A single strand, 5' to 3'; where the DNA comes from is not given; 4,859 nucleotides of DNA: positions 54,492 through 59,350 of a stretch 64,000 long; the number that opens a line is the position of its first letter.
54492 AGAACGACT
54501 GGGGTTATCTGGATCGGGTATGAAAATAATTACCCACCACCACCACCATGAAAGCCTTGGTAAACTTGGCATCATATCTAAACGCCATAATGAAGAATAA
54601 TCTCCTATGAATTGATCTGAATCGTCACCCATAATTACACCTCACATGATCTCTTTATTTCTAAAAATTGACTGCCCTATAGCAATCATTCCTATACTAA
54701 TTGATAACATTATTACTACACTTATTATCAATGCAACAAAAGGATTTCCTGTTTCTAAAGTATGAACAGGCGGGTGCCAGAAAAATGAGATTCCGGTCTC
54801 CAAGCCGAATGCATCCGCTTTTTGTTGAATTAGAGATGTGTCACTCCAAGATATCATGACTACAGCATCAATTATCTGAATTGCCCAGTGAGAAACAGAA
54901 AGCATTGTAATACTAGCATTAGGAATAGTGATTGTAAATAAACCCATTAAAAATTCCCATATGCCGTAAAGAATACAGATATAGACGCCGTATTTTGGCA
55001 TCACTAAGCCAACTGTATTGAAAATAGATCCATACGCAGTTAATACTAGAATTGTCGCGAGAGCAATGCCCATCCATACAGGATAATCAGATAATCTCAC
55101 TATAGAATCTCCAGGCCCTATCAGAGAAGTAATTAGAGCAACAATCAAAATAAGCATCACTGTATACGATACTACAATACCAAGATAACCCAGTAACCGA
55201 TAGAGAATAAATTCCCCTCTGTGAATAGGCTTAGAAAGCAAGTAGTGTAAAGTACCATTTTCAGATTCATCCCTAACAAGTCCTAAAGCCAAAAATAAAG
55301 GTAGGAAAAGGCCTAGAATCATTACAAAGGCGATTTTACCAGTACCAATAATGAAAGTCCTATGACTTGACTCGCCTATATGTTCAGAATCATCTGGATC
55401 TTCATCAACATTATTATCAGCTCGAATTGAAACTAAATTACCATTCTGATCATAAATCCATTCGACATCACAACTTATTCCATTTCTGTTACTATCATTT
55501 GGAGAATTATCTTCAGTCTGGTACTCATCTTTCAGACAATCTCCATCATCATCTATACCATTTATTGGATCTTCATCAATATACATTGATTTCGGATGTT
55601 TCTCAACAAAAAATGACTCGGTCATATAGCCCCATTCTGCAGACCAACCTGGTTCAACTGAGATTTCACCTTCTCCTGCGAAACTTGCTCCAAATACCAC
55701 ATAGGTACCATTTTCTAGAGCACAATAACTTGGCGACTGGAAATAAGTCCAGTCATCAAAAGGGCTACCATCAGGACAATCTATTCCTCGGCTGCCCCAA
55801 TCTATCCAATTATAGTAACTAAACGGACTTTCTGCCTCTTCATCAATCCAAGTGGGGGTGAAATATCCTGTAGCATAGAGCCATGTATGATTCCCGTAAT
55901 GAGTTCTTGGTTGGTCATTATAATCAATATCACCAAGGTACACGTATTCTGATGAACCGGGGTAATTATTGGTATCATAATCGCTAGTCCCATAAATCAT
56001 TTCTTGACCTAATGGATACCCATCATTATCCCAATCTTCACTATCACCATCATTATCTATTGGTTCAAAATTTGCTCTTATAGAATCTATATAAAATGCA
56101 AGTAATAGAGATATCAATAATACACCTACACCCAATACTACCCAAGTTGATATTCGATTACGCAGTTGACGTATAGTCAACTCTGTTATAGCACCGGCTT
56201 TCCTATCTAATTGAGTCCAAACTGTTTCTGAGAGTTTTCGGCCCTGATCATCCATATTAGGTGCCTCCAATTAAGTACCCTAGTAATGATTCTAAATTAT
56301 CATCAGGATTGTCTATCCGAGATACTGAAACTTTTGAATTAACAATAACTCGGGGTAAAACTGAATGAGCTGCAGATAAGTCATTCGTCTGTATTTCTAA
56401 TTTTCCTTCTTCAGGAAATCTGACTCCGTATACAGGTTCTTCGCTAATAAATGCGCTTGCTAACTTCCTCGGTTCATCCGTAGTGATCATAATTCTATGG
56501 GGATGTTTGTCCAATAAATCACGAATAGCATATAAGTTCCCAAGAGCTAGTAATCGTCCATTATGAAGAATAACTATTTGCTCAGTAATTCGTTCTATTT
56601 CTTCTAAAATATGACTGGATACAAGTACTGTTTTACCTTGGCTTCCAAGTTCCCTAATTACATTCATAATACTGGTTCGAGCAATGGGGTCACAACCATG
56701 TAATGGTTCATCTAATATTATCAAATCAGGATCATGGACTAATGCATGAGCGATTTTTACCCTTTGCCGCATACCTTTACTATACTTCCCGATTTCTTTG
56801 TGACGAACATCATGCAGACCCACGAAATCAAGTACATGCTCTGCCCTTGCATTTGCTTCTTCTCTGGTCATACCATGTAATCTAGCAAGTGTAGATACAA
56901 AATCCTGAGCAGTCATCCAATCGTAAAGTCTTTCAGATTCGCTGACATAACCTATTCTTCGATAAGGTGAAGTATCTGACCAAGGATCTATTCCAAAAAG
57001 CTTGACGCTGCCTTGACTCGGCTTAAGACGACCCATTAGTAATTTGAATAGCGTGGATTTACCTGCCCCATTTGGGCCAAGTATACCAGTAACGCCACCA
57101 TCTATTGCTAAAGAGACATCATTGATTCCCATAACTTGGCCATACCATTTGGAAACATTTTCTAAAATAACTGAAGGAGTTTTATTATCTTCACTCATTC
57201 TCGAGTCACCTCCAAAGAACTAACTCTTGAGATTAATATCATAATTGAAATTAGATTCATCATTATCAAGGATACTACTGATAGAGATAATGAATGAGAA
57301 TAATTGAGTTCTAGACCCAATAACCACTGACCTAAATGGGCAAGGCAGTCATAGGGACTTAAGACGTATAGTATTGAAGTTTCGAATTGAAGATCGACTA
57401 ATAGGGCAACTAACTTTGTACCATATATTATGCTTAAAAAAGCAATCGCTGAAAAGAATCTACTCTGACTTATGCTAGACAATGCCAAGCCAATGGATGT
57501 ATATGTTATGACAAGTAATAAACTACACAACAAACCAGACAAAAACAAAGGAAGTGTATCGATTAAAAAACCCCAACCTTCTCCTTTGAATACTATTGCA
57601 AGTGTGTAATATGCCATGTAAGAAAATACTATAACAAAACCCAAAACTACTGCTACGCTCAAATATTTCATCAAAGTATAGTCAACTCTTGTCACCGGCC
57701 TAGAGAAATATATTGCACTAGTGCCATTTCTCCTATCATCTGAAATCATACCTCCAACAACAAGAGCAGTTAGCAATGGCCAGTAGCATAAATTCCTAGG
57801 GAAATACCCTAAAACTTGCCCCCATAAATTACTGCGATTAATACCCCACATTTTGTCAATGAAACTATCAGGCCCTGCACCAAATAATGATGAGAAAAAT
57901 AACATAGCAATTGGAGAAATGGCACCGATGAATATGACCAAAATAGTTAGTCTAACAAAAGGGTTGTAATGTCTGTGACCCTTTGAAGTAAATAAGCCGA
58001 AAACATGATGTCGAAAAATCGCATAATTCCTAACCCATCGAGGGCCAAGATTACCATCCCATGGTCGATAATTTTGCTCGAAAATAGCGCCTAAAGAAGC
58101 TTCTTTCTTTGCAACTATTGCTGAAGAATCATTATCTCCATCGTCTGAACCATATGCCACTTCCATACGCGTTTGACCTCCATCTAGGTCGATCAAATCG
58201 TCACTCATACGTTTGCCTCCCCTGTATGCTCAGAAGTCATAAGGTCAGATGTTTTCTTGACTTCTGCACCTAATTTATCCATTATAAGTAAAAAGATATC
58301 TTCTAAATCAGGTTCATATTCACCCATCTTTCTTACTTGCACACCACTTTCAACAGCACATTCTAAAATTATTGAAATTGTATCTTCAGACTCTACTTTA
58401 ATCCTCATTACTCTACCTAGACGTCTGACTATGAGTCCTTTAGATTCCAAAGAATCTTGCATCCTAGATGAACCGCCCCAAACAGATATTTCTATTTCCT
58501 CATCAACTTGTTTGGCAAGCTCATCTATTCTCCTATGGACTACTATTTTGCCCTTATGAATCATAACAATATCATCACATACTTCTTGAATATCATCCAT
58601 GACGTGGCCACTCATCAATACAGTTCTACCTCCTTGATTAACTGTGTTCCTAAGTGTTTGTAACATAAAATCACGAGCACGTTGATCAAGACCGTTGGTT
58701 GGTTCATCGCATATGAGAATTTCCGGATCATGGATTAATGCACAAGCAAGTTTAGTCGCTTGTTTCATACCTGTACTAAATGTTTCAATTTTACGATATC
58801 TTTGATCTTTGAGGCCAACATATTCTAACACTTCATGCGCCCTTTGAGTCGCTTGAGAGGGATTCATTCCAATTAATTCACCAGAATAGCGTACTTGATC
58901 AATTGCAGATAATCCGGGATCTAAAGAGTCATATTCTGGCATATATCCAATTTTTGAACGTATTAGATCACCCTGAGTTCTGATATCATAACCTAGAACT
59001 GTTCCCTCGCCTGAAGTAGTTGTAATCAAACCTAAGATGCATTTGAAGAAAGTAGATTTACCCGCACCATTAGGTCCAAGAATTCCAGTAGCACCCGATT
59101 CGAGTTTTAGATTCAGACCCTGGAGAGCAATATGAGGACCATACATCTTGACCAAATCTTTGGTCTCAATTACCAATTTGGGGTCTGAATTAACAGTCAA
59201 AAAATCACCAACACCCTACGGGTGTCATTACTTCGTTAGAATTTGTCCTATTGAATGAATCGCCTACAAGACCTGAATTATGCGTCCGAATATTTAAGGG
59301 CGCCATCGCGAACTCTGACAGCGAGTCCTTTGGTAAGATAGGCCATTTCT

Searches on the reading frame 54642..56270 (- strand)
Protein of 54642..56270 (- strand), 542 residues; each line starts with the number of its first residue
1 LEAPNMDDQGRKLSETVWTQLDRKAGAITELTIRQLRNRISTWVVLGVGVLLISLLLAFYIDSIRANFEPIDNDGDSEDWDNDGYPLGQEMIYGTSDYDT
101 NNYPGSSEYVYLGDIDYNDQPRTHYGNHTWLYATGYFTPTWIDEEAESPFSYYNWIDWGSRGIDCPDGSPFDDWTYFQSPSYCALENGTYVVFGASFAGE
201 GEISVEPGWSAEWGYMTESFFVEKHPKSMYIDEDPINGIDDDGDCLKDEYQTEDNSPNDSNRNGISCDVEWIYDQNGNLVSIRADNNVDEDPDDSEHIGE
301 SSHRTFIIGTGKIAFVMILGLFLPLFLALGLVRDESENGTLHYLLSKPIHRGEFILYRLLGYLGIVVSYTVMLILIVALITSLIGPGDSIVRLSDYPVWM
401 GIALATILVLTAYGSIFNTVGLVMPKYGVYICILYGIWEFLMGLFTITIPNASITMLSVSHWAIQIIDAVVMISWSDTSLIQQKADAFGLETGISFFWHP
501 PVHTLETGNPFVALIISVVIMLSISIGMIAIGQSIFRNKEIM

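Call 69: search_protein_families(library=pfam, proteins=[window:54642-56270:-], max_evalue=0.001)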
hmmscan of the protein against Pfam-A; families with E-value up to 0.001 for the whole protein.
window:54642-56270:- (542 aa): 1 family
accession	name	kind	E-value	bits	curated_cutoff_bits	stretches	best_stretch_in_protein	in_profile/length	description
PF12679.13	ABC2_membrane_2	-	8e-13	48.7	27.2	1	303-540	61-282/283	ABC-2 family transporter protein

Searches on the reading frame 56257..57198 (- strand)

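Call 69: search_protein_families(library=pfam, proteins=[window:56257-57198:-], max_evalue=0.001)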
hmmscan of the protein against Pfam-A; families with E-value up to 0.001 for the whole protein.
window:56257-57198:- (313 aa): 4 families
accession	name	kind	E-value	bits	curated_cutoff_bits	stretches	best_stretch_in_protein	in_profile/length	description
PF00005.33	ABC_tran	-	2.2e-31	109.7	25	1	26-166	2-136/137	ABC transporter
PF13304.12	AAA_21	-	7.1e-10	39.9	27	2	36-63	1-38/304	AAA domain, putative AbiEii toxin, Type IV TA system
PF13476.12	AAA_23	-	2.3e-05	25.6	27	1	24-53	9-38/201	AAA domain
PF13555.12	AAA_29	-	0.00073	19.7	27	0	24-51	14-39/61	P-loop containing region of AAA domain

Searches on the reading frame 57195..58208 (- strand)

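Call 69: search_protein_families(library=pfam, proteins=[window:57195-58208:-], max_evalue=0.001)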
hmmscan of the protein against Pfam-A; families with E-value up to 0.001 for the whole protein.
window:57195-58208:- (337 aa): 3 families
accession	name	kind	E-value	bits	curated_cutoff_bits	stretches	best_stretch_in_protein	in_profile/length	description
PF12679.13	ABC2_membrane_2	-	1.4e-07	31.5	27.2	1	145-263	80-194/283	ABC-2 family transporter protein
PF13346.12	ABC2_membrane_5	-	2.3e-05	24.5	25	1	142-311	42-183/205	ABC-2 family transporter protein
PF12730.13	ABC2_membrane_4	-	0.00036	21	27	1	92-263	18-176/179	ABC-2 family transporter protein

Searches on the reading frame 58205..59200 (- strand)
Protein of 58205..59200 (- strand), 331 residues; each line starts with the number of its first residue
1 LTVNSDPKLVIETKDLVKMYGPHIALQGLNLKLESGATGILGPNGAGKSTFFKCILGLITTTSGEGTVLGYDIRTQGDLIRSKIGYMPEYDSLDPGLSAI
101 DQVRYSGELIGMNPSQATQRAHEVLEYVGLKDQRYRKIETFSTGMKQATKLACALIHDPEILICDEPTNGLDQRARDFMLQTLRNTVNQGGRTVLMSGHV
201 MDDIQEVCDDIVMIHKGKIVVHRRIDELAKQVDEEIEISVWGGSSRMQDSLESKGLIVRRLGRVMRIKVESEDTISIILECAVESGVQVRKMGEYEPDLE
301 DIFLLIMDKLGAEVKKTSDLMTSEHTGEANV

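Call 69: search_protein_families(library=pfam, proteins=[window:58205-59200:-], max_evalue=0.001)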
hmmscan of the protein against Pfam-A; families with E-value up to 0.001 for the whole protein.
window:58205-59200:- (331 aa): 4 families
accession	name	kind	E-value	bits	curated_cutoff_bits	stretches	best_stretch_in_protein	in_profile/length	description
PF00005.33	ABC_tran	-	1.3e-29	104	25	1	26-169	1-137/137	ABC transporter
PF13304.12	AAA_21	-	1.8e-10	41.8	27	1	121-197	214-296/304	AAA domain, putative AbiEii toxin, Type IV TA system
PF13476.12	AAA_23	-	1.3e-06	29.7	27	1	27-63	11-47/201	AAA domain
PF13732.12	DrrA1-3_C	-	3e-05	25.1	27.4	1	256-304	31-78/81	ATP-binding protein DrrA1-3-like, C-terminal domain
